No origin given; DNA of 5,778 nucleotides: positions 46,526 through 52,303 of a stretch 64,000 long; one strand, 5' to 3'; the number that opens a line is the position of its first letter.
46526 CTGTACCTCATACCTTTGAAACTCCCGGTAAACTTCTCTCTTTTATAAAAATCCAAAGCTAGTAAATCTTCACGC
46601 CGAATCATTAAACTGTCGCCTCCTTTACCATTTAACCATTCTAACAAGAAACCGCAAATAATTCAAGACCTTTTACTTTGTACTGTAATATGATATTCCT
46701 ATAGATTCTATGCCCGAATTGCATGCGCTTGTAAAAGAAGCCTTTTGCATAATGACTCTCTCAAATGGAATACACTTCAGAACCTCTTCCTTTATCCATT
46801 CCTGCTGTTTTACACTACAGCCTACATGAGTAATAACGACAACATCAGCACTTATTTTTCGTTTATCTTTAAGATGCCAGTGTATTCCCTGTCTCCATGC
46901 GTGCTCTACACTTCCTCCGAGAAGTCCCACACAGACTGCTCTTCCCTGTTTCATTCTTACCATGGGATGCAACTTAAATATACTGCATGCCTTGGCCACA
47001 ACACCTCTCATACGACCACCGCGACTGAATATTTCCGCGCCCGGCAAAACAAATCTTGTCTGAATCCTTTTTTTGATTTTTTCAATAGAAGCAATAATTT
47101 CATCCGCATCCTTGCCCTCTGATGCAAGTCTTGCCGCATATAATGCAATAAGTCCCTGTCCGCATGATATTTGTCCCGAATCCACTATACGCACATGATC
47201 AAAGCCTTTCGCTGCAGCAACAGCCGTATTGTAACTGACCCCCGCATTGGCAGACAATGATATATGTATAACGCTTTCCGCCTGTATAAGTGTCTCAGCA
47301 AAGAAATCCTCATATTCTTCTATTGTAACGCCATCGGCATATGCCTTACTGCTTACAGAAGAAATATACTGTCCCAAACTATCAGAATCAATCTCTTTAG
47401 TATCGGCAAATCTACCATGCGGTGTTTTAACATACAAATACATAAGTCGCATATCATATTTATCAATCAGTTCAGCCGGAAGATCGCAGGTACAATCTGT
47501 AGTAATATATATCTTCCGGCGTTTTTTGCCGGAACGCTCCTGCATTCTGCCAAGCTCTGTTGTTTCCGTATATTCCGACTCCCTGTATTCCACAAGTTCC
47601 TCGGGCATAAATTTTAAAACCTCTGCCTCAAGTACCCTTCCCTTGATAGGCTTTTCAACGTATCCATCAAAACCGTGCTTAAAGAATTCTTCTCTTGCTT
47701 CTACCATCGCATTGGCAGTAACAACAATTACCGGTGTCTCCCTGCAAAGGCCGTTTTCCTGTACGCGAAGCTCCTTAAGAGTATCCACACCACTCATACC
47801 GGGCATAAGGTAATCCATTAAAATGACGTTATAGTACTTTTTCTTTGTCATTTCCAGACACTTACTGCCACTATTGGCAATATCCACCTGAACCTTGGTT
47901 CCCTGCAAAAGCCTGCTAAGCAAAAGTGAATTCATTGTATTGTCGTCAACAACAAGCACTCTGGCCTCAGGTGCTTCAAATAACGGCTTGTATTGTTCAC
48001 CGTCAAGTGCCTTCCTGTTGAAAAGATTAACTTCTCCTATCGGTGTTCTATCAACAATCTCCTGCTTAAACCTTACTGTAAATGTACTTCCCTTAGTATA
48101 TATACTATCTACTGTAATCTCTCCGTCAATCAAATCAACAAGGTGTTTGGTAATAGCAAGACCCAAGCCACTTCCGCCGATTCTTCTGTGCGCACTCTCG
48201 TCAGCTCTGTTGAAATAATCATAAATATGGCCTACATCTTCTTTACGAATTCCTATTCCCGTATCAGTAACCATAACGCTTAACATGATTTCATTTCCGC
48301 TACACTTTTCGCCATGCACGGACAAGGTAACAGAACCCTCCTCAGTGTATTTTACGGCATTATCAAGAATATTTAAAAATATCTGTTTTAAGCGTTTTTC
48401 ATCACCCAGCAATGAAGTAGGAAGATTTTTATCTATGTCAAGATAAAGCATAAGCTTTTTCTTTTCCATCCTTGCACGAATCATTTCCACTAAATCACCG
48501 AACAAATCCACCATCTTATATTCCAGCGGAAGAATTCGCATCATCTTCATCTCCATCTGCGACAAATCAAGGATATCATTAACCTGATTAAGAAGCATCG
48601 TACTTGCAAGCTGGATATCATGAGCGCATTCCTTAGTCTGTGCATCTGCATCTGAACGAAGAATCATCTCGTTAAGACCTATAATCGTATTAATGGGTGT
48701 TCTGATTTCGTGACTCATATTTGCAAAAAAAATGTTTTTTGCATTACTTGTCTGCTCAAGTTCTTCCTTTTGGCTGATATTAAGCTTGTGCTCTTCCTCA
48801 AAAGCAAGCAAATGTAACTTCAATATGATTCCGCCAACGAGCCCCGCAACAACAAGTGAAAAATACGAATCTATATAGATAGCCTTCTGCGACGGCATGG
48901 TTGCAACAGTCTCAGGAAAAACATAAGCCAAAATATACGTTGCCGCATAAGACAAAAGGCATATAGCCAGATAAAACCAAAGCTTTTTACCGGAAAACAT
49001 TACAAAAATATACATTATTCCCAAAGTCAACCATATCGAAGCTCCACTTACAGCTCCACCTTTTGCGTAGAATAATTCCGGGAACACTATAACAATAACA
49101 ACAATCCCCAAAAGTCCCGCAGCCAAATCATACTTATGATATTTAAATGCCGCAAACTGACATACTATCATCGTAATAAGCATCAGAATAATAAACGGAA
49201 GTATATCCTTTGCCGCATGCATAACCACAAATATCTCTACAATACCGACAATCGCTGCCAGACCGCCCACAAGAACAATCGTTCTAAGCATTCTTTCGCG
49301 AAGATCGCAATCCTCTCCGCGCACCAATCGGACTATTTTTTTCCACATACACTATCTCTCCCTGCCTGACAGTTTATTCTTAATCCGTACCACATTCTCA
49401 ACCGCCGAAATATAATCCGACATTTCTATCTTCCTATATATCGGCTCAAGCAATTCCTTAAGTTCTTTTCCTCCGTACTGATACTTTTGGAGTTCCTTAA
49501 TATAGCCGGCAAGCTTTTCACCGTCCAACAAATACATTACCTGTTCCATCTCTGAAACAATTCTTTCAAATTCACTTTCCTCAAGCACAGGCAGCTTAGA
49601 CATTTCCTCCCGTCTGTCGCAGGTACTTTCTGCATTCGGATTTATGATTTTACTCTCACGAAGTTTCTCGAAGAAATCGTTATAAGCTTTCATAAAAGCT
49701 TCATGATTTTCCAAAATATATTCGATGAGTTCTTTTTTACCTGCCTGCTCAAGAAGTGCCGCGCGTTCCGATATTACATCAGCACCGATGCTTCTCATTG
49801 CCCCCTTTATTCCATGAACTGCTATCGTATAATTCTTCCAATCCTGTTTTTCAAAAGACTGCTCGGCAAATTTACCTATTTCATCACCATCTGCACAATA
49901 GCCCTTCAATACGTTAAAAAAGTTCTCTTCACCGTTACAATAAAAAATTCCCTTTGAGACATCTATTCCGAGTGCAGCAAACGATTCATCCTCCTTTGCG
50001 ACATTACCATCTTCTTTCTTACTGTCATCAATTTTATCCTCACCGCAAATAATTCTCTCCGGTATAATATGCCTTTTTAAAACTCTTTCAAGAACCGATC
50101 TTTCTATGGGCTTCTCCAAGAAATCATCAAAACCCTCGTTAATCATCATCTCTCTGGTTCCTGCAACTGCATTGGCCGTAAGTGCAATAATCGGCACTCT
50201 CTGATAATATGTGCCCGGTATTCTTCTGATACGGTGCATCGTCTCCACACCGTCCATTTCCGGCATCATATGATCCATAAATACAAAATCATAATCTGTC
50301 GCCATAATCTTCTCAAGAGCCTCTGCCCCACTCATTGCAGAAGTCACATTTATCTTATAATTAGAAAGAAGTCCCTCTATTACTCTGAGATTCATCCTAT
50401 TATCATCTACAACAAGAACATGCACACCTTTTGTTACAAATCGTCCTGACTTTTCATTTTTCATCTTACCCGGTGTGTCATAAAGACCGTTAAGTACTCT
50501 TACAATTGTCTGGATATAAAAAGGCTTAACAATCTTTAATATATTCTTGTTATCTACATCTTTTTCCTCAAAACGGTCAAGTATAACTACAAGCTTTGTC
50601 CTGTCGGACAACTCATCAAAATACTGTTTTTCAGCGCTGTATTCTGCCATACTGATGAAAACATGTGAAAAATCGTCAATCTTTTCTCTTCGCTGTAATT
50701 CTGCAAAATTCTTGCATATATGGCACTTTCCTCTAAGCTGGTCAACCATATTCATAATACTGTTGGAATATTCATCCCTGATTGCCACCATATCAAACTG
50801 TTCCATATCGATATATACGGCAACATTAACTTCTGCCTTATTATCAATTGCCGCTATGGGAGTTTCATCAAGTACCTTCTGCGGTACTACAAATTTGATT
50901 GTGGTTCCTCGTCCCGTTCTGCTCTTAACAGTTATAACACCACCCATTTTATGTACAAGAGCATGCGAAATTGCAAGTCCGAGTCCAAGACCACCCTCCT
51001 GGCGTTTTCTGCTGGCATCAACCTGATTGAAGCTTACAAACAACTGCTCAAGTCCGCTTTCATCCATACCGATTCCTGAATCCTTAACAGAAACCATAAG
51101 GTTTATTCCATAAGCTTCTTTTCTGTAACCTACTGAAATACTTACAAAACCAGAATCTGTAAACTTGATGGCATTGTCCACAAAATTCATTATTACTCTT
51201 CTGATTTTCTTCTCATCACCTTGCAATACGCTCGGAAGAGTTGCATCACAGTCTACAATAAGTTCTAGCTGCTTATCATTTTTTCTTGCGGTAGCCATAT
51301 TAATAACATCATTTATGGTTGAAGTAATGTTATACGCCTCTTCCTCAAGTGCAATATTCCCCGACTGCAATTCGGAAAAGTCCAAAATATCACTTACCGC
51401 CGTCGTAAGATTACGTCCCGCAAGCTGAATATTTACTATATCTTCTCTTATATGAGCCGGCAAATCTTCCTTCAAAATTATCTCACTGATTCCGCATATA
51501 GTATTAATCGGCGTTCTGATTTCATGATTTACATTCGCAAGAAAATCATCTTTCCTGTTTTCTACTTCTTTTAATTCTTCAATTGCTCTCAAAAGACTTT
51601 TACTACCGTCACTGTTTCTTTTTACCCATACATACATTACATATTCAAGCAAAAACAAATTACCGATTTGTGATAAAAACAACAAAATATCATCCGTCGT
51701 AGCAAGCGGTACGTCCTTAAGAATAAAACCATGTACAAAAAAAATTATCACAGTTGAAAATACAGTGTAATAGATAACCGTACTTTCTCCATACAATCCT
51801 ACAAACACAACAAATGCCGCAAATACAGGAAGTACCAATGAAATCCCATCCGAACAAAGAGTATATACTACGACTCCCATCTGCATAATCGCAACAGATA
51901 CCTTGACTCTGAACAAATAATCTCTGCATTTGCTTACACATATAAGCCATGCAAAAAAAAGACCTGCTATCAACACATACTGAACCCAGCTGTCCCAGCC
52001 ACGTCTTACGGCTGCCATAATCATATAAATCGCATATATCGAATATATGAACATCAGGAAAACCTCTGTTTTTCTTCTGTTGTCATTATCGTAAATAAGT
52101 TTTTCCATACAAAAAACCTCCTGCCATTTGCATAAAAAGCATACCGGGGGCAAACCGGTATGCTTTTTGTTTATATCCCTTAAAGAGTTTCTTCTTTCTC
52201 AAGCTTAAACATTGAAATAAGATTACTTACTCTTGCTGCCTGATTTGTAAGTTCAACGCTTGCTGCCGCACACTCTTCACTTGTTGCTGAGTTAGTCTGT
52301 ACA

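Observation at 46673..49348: Hybrid histidine kinase-receiver fused to a C-terminal DegV (fatty-acid-binding) domain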

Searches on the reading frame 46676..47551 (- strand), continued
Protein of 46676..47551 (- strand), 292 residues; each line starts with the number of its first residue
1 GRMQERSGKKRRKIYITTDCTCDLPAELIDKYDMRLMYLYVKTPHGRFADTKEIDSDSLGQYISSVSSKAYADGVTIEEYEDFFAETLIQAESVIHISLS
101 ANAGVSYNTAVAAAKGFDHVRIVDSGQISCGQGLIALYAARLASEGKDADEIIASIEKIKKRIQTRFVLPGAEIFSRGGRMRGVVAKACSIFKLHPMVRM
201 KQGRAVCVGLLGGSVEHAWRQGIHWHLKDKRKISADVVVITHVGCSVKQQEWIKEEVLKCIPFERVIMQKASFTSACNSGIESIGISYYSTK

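Call 56: search_protein_families(library=pfam, proteins=[P0141, P0186, P0199, P0211, P0219, P0226, P0235, P0245, P0249, P0261], max_evalue=0.001)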
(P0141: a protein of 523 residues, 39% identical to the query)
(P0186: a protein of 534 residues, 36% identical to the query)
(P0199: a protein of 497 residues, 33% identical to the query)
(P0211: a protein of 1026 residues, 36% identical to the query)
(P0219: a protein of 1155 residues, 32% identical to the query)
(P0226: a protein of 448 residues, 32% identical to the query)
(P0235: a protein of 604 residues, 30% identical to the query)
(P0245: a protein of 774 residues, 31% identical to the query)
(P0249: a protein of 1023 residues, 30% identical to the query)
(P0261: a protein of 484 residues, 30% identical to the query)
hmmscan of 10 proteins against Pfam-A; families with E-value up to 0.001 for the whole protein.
P0141 (523 aa): 4 families
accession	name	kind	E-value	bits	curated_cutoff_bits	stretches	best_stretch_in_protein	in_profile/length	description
PF02645.21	DegV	-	1.7e-35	123.2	27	1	246-521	2-279/280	Uncharacterised protein, DegV family COG1307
PF00072.30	Response_reg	-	7.2e-22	78.1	30.2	1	101-210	1-106/111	Response regulator receiver domain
PF02518.31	HATPase_c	-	4.9e-12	46.7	26.4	1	2-65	48-109/111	Histidine kinase-, DNA gyrase B-, and HSP90-like ATPase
PF13684.11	FakA-like_C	-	9.7e-06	25.5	23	1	320-391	44-113/216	Fatty acid kinase subunit A-like, C-terminal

P0186 (534 aa): 3 families
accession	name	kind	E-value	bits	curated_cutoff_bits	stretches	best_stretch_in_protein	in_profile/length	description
PF02645.21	DegV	-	2.8e-23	83.1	27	1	237-520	1-278/280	Uncharacterised protein, DegV family COG1307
PF00072.30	Response_reg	-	2.5e-18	66.7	30.2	1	91-203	1-109/111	Response regulator receiver domain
PF02518.31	HATPase_c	-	2.9e-09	37.8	26.4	1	2-56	57-109/111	Histidine kinase-, DNA gyrase B-, and HSP90-like ATPase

P0199 (497 aa): 2 families
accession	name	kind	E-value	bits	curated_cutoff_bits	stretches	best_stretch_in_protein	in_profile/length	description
PF02645.21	DegV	-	3e-33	115.8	27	1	78-349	2-277/280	Uncharacterised protein, DegV family COG1307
PF01627.28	Hpt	-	1.9e-05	25.2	24.6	1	431-487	3-59/84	Hpt domain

P0211 (1026 aa): 6 families
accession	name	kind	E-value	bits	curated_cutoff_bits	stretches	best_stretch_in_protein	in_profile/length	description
PF02645.21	DegV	-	1.3e-38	133.4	27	1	612-883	2-277/280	Uncharacterised protein, DegV family COG1307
PF02518.31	HATPase_c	-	1.5e-27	96.6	26.4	1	316-428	1-107/111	Histidine kinase-, DNA gyrase B-, and HSP90-like ATPase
PF00072.30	Response_reg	-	2e-23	83.1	30.2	1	465-578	1-110/111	Response regulator receiver domain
PF00512.31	HisKA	-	3e-18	66.1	26.9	1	203-269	1-66/66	His Kinase A (phospho-acceptor) domain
PF01627.28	Hpt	-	3.5e-07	30.8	24.6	1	962-1018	3-59/84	Hpt domain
PF13684.11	FakA-like_C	-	0.00029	20.7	23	0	687-760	44-115/216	Fatty acid kinase subunit A-like, C-terminal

P0219 (1155 aa): 5 families
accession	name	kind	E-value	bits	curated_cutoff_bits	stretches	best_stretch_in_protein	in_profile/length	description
PF02645.21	DegV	-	6.7e-32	111.4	27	1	618-891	3-278/280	Uncharacterised protein, DegV family COG1307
PF02518.31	HATPase_c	-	3.8e-26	92.2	26.4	1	320-435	1-109/111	Histidine kinase-, DNA gyrase B-, and HSP90-like ATPase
PF00072.30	Response_reg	-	2.6e-23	82.7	30.2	1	470-583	1-110/111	Response regulator receiver domain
PF00512.31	HisKA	-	8.4e-17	61.4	26.9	1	207-273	1-66/66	His Kinase A (phospho-acceptor) domain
PF01627.28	Hpt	-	1.2e-05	25.9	24.6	1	989-1050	2-63/84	Hpt domain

P0226 (448 aa): 2 families
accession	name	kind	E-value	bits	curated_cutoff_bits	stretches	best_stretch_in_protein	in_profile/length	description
PF02645.21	DegV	-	1e-43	150.1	27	1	6-281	2-279/280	Uncharacterised protein, DegV family COG1307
PF01627.28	Hpt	-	8.4e-07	29.6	24.6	1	370-424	12-66/84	Hpt domain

P0235 (604 aa): 4 families
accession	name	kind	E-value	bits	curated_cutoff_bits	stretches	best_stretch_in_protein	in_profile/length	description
PF02645.21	DegV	-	1.4e-38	133.2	27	1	134-406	2-278/280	Uncharacterised protein, DegV family COG1307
PF00072.30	Response_reg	-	8.4e-19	68.2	30.2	1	2-100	16-110/111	Response regulator receiver domain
PF01627.28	Hpt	-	1.4e-07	32.1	24.6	1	540-595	3-58/84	Hpt domain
PF13684.11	FakA-like_C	-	0.00011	22.1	23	0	209-265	44-99/216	Fatty acid kinase subunit A-like, C-terminal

P0245 (774 aa): 4 families
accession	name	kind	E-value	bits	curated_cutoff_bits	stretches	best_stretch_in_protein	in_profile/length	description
PF02645.21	DegV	-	2.1e-38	132.7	27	1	498-773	2-278/280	Uncharacterised protein, DegV family COG1307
PF02518.31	HATPase_c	-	6.7e-27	94.6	26.4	1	199-314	1-110/111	Histidine kinase-, DNA gyrase B-, and HSP90-like ATPase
PF00072.30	Response_reg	-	2.5e-22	79.6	30.2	1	349-461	1-109/111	Response regulator receiver domain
PF00512.31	HisKA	-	8.8e-17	61.4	26.9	1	88-152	2-66/66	His Kinase A (phospho-acceptor) domain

P0249 (1023 aa): 5 families
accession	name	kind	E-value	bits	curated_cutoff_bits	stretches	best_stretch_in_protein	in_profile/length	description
PF02645.21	DegV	-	7e-41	140.8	27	1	7-281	2-277/280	Uncharacterised protein, DegV family COG1307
PF02518.31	HATPase_c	-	1e-27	97.2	26.4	1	617-732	1-110/111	Histidine kinase-, DNA gyrase B-, and HSP90-like ATPase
PF00072.30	Response_reg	-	7.7e-25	87.7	30.2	1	768-880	2-110/111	Response regulator receiver domain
PF00512.31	HisKA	-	2.5e-18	66.3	26.9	1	504-570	1-66/66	His Kinase A (phospho-acceptor) domain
PF01627.28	Hpt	-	1.5e-06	28.7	24.6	1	946-1015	13-82/84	Hpt domain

P0261 (484 aa): 1 family
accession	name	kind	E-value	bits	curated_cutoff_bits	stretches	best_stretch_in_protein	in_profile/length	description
PF02645.21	DegV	-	3.2e-34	119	27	1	7-282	2-278/280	Uncharacterised protein, DegV family COG1307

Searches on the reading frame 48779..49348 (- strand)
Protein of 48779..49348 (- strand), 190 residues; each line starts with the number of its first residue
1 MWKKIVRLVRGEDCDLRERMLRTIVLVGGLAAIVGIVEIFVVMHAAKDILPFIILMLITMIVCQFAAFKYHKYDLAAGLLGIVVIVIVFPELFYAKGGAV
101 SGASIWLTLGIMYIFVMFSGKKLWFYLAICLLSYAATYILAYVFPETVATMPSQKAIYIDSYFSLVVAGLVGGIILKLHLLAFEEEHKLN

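Call 55: search_protein_families(library=pfam, proteins=[window:48779-49348:-], max_evalue=5)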
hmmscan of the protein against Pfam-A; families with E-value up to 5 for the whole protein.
window:48779-49348:- (190 aa): 3 families
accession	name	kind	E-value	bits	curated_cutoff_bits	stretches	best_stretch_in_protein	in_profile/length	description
PF14256.11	YwiC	-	0.0066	17.1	25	1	16-90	53-123/126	YwiC-like protein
PF19529.4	DUF6057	-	0.2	10.9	29.8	1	27-171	100-242/569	Family of unknown function (DUF6057)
PF09843.14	DUF2070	-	2.6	6.7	30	1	24-181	18-173/561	Predicted membrane protein (DUF2070)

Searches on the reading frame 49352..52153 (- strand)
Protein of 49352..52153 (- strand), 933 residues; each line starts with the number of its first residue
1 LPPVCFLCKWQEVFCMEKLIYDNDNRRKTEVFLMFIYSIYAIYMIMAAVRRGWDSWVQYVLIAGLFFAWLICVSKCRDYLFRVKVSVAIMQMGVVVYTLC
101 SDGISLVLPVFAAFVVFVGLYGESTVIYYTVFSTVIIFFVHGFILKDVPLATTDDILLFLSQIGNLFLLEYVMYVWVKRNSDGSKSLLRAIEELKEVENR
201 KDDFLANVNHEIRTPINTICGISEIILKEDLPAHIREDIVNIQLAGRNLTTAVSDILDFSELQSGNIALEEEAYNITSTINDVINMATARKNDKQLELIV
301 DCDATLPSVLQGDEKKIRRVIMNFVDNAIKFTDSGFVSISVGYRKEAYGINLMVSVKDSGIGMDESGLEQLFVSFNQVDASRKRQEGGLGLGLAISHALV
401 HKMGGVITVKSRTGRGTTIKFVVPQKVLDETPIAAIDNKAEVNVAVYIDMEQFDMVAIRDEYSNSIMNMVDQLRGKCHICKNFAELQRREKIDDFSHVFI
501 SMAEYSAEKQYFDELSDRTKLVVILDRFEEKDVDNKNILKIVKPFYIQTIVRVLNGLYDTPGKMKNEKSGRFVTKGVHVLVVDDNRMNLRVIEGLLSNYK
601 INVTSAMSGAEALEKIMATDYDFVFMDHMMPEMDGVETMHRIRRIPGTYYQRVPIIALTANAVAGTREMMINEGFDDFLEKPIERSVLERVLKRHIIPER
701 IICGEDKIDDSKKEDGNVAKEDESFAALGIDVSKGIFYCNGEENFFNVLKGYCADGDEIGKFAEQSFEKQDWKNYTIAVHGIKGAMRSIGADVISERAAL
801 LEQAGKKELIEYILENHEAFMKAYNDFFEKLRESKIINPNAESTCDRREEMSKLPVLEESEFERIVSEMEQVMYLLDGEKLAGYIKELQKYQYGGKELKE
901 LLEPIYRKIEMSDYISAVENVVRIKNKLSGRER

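Call 3: search_protein_families(library=pfam, proteins=[window:49352-52153:-], max_evalue=0.01)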
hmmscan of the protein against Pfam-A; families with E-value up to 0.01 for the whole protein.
window:49352-52153:- (933 aa): 5 families
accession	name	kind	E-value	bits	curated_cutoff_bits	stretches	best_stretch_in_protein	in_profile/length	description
PF02518.31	HATPase_c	-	7.5e-26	91.2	26.4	1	312-425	1-109/111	Histidine kinase-, DNA gyrase B-, and HSP90-like ATPase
PF00072.30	Response_reg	-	6.3e-25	87.9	30.2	1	579-691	1-109/111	Response regulator receiver domain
PF00512.31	HisKA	-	2.6e-12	47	26.9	1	201-265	2-66/66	His Kinase A (phospho-acceptor) domain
PF13589.12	HATPase_c_3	-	3.2e-06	27.6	25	1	318-413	4-97/137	Histidine kinase-, DNA gyrase B-, and HSP90-like ATPase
PF01627.28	Hpt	-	3.9e-06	27.5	24.6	1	750-814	4-71/84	Hpt domain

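Call 4: search_protein_families(library=ncbifam, proteins=[window:49352-52153:-], max_evalue=0.01)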
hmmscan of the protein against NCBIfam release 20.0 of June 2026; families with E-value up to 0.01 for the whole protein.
window:49352-52153:- (933 aa): 150 families (the best 25 are shown)
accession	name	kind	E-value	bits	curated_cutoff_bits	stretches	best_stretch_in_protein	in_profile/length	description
NF008318.0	PRK11107.1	equivalog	2e-103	347.1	890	1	197-809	289-890/920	two-component sensor histidine kinase BarA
TIGR02956.1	TMAO_torS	equivalog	9.3e-90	302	676.5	2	196-443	459-700/967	TMAO reductase system sensor histidine kinase/response regulator TorS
NF041947.1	LuxQ_Vibrio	equivalog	1.6e-73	247.9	1200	2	190-460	461-730/843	quorum-sensing autoinducer 2 sensor kinase/phosphatase LuxQ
NF008302.0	PRK11091.1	equivalog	3e-73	247.3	838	2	191-439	273-519/779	aerobic respiration two-component sensor histidine kinase ArcB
NF011874.0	PRK15347.1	equivalog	4e-64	217.1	852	2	187-427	384-616/921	two component system sensor kinase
NF045901.1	HisKinLetSLeg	equivalog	1.5e-63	215.2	1650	1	195-692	287-786/906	two-component system sensor histidine kinase LetS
NF008099.0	PRK10841.1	equivalog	1.9e-60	204.6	920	1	197-695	466-939/949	two-component system sensor histidine kinase RcsC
NF038297.2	hybrid_HK_HrmK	equivalog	2.5e-54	185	725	2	184-442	218-476/607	hybrid histidine kinase/response regulator HrmK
NF008543.0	PRK11466.1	equivalog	2.9e-52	177.7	982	2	193-436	436-673/914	TMAO reductase system sensor histidine kinase/response regulator TorS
NF046044.1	PnpS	equivalog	4.4e-51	174.1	400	1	178-424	147-390/390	two-component system histidine kinase PnpS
NF047874.1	MASE3_PAS_HK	subfamily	3.8e-43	148.2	560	1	185-440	382-640/655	MASE3 domain-containing sensor histidine kinase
TIGR02966.1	phoR_proteo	equivalog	4.7e-43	147.5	334.2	1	187-421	100-331/333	phosphate regulon sensor histidine kinase PhoR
NF041832.1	near_NosP_CTERM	subfamily_domain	8.4e-43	146.8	400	2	200-479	6-278/370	NahK/ErcS family hybrid sensor histidine kinase/response regulator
NF047465.1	hybrid_HK_LvrA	exception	1.9e-42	145.3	1200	2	190-469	191-467/819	hybrid histidine kinase/response regulator LvrA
NF007420.1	PRK09959.1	equivalog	6.6e-42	143.2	1995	2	198-446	709-955/1197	acid-sensing system histidine kinase EvgS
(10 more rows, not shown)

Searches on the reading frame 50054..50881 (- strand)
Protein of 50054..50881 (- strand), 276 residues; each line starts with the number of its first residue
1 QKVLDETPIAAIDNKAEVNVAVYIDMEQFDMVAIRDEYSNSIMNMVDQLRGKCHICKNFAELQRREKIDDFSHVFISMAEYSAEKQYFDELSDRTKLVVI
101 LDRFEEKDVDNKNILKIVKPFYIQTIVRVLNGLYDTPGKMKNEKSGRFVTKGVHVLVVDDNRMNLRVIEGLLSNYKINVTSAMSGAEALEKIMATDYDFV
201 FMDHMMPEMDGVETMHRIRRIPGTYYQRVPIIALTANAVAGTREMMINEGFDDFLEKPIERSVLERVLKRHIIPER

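Call 73: predict_structure(protein=window:50054-50881:-)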
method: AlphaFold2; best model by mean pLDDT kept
length: 276 residues; sequences in the alignment: 1
mean_pLDDT: 31.4   pTM: 0.23
mean pLDDT of the five models: 31.4, 29.1, 27.4, 26.8, 24.4
residues with pLDDT >= 90: 0; 70-90: 0; 50-70: 0; < 50: 276
segments of 3 or more residues with pLDDT < 50: 1-276
pLDDT, mean of each block of 10 residues (from residue 1): 28 29 30 35 42 39 41 34 25 29 29 27 29 31 31 28 31 35 39 36 28 28 27 27 29 32 32 27
secondary structure, 60 per line:
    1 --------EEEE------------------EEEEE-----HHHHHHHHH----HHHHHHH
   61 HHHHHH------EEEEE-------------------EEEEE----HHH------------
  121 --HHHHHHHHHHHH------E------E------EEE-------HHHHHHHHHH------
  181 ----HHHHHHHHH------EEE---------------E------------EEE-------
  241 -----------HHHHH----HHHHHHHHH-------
elements in order: E9-12 E31-35 H41-49 H54-66 E73-77 E97-101 H123-134 E155-157 H165-174 H185-193 E200-202 E231-233 H252-256 H261-269
